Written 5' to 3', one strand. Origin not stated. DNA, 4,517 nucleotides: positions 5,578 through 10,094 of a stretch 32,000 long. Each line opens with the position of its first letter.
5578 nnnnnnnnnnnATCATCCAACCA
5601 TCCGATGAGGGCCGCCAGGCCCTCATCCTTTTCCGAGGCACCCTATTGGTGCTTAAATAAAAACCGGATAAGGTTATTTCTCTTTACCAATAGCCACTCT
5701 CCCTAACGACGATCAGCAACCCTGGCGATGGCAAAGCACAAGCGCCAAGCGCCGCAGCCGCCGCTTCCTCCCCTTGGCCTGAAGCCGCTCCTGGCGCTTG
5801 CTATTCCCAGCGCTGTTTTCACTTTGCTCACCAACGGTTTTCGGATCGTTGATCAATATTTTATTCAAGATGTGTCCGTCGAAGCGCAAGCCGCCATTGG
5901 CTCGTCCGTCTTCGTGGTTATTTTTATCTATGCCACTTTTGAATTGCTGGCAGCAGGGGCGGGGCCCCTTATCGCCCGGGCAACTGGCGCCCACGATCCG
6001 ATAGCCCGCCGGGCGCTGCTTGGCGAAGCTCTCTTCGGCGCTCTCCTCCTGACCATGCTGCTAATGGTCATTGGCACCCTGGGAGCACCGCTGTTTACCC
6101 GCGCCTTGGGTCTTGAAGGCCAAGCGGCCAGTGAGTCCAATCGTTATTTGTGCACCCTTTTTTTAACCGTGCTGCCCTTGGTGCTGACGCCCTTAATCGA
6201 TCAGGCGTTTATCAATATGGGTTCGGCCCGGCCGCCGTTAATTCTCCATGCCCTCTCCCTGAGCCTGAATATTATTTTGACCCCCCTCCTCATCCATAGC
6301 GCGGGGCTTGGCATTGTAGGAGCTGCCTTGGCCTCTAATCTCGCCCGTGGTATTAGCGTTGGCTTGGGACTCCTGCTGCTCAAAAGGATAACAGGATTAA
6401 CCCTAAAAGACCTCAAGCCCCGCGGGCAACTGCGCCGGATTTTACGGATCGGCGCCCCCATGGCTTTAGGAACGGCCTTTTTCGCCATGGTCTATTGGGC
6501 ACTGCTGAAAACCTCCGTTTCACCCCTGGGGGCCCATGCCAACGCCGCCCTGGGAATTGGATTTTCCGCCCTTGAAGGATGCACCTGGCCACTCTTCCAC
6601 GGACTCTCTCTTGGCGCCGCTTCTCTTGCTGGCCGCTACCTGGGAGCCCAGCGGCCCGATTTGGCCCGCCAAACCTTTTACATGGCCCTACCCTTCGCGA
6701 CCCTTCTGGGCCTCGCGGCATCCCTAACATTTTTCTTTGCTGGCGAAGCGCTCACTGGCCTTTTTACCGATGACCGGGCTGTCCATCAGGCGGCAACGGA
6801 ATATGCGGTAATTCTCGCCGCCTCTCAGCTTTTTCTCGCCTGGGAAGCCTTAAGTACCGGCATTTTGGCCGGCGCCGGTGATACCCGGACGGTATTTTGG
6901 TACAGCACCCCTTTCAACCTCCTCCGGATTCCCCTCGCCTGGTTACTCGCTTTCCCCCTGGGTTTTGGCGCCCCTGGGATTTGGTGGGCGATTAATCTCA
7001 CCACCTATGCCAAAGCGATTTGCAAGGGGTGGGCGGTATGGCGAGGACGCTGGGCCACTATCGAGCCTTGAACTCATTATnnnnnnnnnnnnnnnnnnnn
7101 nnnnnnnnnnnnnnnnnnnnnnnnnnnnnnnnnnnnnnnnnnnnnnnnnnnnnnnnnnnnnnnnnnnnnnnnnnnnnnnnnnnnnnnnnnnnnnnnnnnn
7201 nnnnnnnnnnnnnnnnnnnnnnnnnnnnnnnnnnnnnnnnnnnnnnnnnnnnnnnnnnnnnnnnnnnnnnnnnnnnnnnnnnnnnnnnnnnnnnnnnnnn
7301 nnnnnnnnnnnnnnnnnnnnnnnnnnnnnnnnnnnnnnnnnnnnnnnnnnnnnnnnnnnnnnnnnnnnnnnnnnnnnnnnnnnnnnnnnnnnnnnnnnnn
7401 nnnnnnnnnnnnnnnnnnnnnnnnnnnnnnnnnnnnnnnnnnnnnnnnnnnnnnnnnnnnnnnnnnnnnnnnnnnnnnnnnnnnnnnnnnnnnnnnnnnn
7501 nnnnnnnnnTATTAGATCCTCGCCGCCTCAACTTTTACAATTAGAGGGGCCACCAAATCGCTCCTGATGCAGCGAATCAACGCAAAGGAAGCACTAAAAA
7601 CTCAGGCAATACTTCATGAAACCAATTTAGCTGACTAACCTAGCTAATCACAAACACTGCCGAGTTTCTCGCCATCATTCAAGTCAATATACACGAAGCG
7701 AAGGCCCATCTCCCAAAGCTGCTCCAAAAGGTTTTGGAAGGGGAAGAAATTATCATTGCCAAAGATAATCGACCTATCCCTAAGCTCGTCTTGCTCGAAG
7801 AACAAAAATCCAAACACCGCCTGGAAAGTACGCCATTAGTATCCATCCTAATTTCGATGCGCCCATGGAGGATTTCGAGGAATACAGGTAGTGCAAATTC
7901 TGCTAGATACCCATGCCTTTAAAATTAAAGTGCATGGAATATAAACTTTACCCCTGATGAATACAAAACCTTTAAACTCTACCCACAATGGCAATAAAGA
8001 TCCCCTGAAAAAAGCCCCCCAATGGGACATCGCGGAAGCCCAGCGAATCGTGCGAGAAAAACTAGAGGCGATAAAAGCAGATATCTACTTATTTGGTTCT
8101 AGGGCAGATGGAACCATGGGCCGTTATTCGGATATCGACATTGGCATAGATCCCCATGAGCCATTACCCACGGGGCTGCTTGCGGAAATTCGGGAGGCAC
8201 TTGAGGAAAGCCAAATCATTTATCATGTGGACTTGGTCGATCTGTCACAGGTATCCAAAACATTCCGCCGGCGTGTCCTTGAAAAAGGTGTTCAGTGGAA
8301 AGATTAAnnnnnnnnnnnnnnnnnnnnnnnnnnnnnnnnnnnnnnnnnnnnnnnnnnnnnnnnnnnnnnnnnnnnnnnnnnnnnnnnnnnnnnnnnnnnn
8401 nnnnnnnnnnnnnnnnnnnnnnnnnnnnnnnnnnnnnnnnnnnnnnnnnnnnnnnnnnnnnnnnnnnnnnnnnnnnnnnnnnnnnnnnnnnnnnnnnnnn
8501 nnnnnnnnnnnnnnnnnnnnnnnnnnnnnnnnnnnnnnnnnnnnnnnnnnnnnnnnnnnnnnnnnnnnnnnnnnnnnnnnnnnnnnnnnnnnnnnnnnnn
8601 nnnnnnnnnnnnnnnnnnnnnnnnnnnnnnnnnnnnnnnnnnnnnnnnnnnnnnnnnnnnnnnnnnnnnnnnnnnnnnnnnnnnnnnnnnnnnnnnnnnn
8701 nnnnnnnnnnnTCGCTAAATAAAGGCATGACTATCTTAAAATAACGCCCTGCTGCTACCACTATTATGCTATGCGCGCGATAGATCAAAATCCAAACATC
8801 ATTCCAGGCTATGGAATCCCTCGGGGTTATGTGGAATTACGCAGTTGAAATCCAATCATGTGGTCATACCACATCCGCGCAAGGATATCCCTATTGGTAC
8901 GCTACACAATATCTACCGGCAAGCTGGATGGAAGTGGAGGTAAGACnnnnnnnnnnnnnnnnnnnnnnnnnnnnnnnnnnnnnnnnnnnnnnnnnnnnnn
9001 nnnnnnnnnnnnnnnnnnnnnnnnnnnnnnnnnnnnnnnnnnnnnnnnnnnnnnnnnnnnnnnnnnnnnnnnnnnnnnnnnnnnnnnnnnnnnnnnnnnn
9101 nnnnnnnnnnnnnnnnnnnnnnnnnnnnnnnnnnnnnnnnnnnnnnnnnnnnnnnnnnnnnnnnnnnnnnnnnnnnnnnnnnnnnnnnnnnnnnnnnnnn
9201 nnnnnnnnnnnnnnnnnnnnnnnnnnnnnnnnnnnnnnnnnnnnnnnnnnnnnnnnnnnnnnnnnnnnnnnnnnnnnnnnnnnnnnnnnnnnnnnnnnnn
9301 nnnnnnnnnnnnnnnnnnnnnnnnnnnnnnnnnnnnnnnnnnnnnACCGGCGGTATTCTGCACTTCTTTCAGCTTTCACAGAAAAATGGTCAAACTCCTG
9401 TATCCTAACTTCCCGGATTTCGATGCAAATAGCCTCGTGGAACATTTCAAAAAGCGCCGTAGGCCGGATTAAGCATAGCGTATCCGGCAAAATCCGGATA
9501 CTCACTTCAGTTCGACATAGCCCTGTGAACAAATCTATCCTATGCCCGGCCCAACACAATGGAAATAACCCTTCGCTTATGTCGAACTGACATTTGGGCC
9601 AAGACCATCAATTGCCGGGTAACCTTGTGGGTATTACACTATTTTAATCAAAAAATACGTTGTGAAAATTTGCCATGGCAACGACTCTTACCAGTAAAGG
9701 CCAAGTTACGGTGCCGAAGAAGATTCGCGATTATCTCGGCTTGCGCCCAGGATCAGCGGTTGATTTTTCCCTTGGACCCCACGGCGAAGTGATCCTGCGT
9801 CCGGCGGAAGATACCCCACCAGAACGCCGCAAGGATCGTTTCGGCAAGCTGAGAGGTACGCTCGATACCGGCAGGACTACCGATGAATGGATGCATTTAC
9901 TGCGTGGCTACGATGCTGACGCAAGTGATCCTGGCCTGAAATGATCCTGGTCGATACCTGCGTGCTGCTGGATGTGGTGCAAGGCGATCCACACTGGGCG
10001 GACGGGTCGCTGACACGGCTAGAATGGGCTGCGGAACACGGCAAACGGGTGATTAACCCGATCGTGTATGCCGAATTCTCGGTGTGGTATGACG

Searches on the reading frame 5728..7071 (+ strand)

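Call 69: search_protein_families(library=pfam, proteins=[window:5728-7071:+])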
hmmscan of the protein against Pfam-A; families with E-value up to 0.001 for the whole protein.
window:5728-7071:+ (447 aa): 1 family
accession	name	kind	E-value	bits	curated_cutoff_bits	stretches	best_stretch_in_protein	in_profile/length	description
PF01554.23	MatE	-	6.9e-36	123.8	24.9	2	251-406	7-161/161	MatE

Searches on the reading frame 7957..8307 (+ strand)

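Call 69: search_protein_families(library=pfam, proteins=[window:7957-8307:+])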
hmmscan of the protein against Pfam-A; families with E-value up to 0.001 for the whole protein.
window:7957-8307:+ (116 aa): 2 families
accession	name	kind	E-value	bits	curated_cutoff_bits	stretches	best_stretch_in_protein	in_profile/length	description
PF18765.7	Polbeta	-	4.7e-13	49.5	26.9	1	41-112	15-85/93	Polymerase beta, Nucleotidyltransferase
PF01909.29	NTP_transf_2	-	5.9e-11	43.1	21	1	27-111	3-89/93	Nucleotidyltransferase domain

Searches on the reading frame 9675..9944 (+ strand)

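Call 69: search_protein_families(library=pfam, proteins=[window:9675-9944:+])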
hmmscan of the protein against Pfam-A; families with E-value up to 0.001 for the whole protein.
window:9675-9944:+ (89 aa): 2 families
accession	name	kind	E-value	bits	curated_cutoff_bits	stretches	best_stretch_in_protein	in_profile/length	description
PF04014.23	MazE_antitoxin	-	1.7e-09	37.9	24.7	1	4-46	3-45/48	Antidote-toxin recognition MazE, bacterial antitoxin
PF15937.10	PrlF_antitoxin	-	1e-05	26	32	1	3-47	2-46/99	prlF antitoxin for toxin YhaV_toxin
